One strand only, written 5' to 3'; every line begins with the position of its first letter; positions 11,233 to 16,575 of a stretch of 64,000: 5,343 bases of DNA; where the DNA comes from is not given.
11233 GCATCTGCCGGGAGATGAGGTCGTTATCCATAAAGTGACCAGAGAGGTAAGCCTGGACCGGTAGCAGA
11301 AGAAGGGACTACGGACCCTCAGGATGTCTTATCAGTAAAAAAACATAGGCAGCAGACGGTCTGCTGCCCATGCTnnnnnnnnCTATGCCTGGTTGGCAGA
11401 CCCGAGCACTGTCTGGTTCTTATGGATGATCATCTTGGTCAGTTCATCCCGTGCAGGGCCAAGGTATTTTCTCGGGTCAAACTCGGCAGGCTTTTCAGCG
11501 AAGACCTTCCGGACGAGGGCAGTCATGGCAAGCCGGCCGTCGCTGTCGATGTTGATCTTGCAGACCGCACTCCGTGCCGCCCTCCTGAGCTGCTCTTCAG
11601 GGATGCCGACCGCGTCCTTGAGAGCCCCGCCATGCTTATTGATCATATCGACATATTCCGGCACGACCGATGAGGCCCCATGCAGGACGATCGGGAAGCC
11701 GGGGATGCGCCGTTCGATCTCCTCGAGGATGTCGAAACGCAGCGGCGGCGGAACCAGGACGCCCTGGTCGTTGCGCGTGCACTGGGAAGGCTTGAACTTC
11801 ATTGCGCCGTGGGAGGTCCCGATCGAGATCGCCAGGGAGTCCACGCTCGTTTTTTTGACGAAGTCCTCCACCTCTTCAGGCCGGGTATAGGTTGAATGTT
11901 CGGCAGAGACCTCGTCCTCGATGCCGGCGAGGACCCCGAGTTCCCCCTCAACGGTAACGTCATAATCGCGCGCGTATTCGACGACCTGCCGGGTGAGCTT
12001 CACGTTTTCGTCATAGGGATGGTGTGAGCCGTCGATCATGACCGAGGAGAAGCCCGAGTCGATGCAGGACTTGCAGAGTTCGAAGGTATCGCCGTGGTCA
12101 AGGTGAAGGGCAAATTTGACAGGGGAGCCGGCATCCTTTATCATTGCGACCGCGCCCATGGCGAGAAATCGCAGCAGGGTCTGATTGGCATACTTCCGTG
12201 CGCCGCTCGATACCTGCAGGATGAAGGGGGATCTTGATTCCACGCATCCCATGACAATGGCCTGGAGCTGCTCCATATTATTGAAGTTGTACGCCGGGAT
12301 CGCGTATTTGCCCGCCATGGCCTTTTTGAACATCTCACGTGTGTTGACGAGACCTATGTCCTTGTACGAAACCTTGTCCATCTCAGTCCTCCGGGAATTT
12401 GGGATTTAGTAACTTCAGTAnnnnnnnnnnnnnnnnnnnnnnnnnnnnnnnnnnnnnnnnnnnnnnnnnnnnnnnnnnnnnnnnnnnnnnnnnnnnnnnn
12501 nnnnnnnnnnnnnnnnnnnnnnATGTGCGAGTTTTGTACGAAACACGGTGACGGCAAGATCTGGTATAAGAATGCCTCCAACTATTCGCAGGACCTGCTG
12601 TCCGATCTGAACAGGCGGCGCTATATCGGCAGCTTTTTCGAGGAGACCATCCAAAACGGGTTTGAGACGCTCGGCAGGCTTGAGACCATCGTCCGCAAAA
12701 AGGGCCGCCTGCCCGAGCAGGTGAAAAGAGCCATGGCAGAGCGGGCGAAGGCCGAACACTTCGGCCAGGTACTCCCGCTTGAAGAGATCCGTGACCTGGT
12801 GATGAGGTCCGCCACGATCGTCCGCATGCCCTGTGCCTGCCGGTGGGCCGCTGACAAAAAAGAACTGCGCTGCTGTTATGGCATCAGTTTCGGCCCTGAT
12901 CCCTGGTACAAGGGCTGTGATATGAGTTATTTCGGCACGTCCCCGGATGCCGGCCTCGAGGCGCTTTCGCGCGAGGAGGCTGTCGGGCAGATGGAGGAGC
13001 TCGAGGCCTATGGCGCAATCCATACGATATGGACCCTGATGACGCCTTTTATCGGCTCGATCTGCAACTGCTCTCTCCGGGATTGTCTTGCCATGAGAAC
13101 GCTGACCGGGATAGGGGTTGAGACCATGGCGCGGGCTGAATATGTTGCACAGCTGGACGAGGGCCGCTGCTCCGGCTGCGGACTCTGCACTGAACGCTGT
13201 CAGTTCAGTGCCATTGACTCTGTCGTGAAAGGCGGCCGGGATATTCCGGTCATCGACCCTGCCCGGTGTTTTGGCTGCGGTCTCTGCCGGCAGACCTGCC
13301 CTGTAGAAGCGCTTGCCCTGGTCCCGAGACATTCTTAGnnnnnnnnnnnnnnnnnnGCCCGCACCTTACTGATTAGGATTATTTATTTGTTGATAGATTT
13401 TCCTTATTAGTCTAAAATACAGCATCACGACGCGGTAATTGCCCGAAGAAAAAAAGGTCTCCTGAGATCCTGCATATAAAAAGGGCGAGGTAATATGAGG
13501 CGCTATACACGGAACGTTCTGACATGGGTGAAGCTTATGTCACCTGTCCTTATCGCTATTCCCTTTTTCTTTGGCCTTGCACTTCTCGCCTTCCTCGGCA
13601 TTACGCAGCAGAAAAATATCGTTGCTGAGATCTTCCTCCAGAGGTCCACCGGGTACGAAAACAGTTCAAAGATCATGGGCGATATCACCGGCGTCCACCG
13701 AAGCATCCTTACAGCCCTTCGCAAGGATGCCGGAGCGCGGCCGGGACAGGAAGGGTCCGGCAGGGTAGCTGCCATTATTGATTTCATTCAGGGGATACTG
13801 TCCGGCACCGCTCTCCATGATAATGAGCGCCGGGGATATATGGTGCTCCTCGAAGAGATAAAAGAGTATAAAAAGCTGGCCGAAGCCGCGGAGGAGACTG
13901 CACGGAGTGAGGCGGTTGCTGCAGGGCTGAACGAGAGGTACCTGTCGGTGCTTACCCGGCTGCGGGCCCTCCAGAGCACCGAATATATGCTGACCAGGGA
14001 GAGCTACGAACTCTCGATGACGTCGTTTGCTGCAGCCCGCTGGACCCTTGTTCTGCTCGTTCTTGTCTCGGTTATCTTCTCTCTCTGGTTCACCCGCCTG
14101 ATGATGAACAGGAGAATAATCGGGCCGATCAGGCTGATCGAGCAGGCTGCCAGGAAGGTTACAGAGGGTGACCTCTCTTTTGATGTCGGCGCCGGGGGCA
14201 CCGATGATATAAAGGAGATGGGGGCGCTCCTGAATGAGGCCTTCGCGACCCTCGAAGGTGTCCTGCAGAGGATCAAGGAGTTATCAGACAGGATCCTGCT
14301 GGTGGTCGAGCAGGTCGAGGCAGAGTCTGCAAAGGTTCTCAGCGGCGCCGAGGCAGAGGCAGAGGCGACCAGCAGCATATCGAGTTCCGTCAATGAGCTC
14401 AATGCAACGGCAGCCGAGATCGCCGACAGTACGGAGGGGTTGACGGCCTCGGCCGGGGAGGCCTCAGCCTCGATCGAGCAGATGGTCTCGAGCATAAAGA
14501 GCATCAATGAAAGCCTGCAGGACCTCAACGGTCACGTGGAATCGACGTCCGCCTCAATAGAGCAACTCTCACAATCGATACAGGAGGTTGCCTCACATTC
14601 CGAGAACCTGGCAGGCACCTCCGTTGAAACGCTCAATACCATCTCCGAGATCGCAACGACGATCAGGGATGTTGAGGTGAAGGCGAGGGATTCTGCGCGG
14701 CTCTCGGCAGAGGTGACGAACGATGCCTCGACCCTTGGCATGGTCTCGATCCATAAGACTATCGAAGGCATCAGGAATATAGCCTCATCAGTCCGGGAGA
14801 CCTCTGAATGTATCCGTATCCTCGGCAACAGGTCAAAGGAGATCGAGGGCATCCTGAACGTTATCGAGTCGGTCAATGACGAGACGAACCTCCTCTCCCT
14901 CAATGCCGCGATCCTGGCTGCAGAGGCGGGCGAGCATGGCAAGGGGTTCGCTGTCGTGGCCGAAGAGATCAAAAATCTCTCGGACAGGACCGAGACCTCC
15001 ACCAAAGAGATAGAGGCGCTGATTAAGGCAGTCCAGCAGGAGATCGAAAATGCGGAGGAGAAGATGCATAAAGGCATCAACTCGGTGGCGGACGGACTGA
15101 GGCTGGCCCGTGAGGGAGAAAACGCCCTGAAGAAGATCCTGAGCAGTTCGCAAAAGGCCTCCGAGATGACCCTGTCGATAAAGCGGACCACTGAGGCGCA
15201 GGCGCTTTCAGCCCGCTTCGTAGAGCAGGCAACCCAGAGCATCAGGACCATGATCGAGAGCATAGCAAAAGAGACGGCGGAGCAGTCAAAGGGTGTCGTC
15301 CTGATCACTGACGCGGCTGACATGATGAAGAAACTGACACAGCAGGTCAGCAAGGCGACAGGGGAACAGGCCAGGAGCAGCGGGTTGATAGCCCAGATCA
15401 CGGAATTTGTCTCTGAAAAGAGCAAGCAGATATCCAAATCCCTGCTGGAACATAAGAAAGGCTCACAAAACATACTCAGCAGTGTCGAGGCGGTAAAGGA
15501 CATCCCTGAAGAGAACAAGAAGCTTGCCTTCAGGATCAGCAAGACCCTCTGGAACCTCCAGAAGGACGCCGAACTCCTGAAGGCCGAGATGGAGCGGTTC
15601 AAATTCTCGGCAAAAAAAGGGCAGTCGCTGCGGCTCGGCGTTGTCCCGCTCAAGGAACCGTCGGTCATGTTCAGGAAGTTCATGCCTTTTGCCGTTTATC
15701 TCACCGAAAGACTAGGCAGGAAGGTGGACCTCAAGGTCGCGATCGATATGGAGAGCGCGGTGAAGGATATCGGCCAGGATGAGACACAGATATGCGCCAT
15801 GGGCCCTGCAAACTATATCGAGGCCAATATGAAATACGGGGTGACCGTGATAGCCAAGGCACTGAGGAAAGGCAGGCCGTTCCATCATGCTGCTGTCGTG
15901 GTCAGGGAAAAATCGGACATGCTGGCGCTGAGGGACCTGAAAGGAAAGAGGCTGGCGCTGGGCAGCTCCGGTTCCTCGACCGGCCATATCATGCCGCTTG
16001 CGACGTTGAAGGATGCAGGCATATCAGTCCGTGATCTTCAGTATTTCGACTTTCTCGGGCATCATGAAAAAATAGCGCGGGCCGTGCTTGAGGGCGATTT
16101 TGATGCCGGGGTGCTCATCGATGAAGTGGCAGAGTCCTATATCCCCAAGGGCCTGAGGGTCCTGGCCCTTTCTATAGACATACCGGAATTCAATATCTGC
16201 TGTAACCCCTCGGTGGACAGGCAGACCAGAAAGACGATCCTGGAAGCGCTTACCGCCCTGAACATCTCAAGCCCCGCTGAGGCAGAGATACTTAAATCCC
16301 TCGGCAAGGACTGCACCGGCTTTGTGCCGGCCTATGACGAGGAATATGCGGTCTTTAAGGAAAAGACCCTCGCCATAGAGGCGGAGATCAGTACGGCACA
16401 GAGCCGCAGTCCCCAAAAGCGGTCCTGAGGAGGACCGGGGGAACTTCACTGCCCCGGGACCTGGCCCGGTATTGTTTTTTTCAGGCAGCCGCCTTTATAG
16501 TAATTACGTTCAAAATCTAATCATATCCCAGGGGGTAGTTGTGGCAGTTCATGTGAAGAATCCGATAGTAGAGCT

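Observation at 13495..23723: Two paralogous MCP-like transducers ending in a PhnD-type solute-binding domain that topology places in the cytoplasm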

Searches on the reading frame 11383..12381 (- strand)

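Call 11: search_protein_families(library=pfam, proteins=[window:11383-12381:-], max_evalue=0.001)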
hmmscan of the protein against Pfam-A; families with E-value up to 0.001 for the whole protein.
window:11383-12381:- (332 aa): 1 family
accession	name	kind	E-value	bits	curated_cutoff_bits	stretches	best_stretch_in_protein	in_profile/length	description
PF01116.26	F_bP_aldolase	-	2e-91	306.8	25.5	1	12-331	1-277/277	Fructose-bisphosphate aldolase class-II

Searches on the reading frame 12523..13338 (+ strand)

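Call 75: search_protein_families(library=pfam, proteins=[window:12523-13338:+], max_evalue=0.01)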
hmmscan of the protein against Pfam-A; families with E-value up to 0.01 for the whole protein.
window:12523-13338:+ (271 aa): 12 families
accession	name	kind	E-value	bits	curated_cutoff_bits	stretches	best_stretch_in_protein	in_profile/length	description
PF00037.32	Fer4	-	5.1e-13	48.7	21.1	2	242-264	1-23/24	4Fe-4S binding domain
PF14697.11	Fer4_21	-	9.9e-11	42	35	1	209-264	1-57/59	4Fe-4S dicluster domain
PF12838.12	Fer4_7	-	2.6e-09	37.9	27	1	215-263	1-52/52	4Fe-4S dicluster domain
PF13187.11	Fer4_9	-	6.7e-07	29.7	27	1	215-263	1-51/52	4Fe-4S dicluster domain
PF12797.12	Fer4_2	-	1.2e-06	28.5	24.5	1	241-261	2-22/22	4Fe-4S binding domain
PF13237.11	Fer4_10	-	1.3e-06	28.6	25.5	1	242-261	2-21/53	4Fe-4S dicluster domain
PF12837.12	Fer4_6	-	4.1e-05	23.8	25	1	241-264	1-24/24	4Fe-4S binding domain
PF13484.11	Fer4_16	-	6e-05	24.2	30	0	248-264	1-17/66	4Fe-4S double cluster binding domain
PF13183.11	Fer4_8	-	0.0021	19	27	0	248-261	4-17/68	4Fe-4S dicluster domain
PF17179.9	Fer4_22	-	0.0036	18.6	27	0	206-227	71-92/95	4Fe-4S dicluster domain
PF12800.12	Fer4_4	-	0.0075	17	24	1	246-261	1-16/17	4Fe-4S binding domain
PF25160.1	LdpA_Fe-S-bd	-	0.0087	16.3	27.6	1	246-264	25-43/49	LdpA Fe-S cluster-binding domain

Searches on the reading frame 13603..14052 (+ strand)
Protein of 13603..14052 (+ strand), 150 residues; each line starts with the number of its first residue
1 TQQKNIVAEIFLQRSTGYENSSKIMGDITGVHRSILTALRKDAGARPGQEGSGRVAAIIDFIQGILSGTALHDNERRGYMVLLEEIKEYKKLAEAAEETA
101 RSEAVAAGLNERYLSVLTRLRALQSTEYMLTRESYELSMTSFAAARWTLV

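Call 78: predict_structure(protein=window:13603-14052:+)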
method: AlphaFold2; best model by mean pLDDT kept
length: 150 residues; sequences in the alignment: 1
mean_pLDDT: 58.4   pTM: 0.53
mean pLDDT of the five models: 58.4, 55.6, 48.9, 46.1, 42.1
residues with pLDDT >= 90: 0; 70-90: 51; 50-70: 47; < 50: 52
segments of 3 or more residues with pLDDT < 50: 1-26, 129-150
pLDDT, mean of each block of 10 residues (from residue 1): 35 36 45 64 54 70 73 75 83 70 66 73 58 39 34
secondary structure, 60 per line:
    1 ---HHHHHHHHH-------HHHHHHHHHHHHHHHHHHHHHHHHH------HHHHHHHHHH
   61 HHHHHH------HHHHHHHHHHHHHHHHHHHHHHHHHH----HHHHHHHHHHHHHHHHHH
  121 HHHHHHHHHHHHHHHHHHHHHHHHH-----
elements in order: H4-12 H20-44 H51-66 H73-98 H103-145

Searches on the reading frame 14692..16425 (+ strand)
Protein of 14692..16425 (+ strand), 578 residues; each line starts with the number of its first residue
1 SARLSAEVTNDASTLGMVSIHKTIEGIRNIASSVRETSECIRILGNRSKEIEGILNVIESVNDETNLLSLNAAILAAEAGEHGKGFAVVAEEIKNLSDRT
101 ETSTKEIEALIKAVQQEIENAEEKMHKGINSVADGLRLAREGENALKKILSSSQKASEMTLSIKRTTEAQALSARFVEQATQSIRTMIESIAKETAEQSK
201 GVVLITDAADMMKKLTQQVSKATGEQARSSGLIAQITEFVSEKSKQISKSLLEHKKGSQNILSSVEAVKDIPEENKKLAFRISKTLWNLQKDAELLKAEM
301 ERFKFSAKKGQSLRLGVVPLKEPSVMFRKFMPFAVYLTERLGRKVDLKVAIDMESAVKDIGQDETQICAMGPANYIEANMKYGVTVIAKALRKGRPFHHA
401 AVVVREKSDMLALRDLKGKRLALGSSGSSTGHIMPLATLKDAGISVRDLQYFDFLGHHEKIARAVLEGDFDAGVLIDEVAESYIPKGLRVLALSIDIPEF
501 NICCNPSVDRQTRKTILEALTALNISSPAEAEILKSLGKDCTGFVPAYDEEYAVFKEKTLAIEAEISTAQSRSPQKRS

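Call 32: search_protein_representatives(protein=window:14692-16425:+)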
Query: 578 residues. Proteins with E-value up to 0.001 (for the whole library): 215602; up to 1e-10: 58057; up to 1e-30: 810. The best 150 are listed.
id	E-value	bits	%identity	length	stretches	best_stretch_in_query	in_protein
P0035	1.7e-197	673.6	55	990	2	1-558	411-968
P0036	8.8e-184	628.4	49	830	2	1-559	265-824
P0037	3.5e-178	610.0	53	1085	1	1-562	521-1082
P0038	3.5e-156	537.4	43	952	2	1-552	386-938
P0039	3.0e-147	507.9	46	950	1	1-557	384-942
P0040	6.9e-139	480.3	40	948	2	1-553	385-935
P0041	9.9e-132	456.7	37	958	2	1-555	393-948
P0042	1.6e-131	456.0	38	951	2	2-564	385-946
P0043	7.9e-131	453.8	39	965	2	2-557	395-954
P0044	1.2e-129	449.9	40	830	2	1-552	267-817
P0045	9.7e-126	437.0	45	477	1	89-553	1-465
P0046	5.7e-125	434.4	42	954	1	1-558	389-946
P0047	3.2e-124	432.0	43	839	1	1-554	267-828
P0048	1.1e-122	426.9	35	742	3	1-557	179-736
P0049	3.4e-122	425.3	41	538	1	29-552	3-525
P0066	3.5e-68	247.1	35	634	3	315-552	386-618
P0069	8.6e-65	235.9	32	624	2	228-557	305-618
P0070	1.3e-62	228.7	33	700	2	308-557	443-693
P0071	4.3e-62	227.0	35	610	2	311-559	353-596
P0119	1.2e-48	182.7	28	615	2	217-556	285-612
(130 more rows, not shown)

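Call 65: list_cluster_members(proteins=[P0035, P0036, P0037, P0038, P0041, P0066, P0069, P0070, P0071, P0119])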
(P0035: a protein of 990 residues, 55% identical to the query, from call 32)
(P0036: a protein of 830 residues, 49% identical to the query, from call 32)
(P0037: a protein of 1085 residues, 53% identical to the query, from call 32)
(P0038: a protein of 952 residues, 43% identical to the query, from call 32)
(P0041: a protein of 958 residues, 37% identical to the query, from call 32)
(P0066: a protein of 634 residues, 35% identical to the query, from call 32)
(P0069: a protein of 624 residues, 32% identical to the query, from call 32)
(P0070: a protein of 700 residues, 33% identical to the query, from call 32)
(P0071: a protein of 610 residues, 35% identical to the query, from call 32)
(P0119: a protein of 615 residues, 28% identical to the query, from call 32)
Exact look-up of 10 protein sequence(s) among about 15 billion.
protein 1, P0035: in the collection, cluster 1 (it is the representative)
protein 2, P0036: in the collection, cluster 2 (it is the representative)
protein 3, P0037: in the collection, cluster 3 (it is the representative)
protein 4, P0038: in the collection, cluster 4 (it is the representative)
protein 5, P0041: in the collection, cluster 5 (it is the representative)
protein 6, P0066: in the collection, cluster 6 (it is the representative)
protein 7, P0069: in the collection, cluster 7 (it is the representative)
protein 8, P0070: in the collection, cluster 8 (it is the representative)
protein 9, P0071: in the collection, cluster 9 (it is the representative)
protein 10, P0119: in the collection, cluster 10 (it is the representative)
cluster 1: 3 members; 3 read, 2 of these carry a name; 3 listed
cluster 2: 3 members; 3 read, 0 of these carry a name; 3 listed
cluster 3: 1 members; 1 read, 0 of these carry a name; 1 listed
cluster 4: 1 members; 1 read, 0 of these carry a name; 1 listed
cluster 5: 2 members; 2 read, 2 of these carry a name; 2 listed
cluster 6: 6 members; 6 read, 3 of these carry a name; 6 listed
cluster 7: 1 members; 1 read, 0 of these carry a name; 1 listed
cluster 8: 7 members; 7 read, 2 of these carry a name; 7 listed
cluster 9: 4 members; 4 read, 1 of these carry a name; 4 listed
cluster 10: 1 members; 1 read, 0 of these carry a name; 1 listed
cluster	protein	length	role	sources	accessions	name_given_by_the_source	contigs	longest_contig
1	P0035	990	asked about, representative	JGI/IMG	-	phosphate/phosphite/phosphonate ABC transporter binding protein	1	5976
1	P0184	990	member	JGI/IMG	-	phosphate/phosphite/phosphonate ABC transporter binding protein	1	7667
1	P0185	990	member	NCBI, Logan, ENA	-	-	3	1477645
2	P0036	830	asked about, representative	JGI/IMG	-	-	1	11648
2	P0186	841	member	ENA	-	-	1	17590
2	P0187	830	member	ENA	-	-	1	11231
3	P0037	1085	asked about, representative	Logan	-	-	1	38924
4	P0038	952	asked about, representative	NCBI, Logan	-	-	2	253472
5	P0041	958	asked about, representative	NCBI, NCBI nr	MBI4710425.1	MAG: phosphate/phosphite/phosphonate ABC transporter substrate-binding protein ... | phosphate/phosphite/phosphonate ABC transporter substrate-binding protein [Nitrospirota ...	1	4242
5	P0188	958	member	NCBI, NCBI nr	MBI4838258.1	MAG: phosphate/phosphite/phosphonate ABC transporter substrate-binding protein ... | phosphate/phosphite/phosphonate ABC transporter substrate-binding protein [Nitrospirota ...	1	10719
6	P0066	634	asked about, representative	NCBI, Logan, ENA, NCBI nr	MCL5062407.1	MAG: phosphate/phosphite/phosphonate ABC transporter substrate-binding protein ... | phosphate/phosphite/phosphonate ABC transporter substrate-binding protein [Nitrospirota ...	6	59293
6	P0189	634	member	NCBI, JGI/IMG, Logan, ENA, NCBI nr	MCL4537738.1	MAG: phosphate/phosphite/phosphonate ABC transporter substrate-binding protein ... | phosphate/phosphite/phosphonate ABC transporter binding protein | phosphate/phosphite/phosphonate ABC transporter substrate-binding protein [Nitrospirota ...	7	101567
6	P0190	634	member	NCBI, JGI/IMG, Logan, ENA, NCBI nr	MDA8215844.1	MAG: phosphate/phosphite/phosphonate ABC transporter substrate-binding protein ... | phosphate/phosphite/phosphonate ABC transporter substrate-binding protein [Nitrospiraceae ...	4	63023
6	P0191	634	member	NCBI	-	-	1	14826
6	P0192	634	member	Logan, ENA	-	-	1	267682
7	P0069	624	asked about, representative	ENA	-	-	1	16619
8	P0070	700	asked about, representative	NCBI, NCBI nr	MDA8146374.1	MAG: phosphate/phosphite/phosphonate ABC transporter substrate-binding protein ... | phosphate/phosphite/phosphonate ABC transporter substrate-binding protein ...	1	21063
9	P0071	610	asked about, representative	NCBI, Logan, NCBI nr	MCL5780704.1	MAG: phosphate/phosphite/phosphonate ABC transporter substrate-binding protein ... | phosphate/phosphite/phosphonate ABC transporter substrate-binding protein [Bacillota ...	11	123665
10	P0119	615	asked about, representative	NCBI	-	-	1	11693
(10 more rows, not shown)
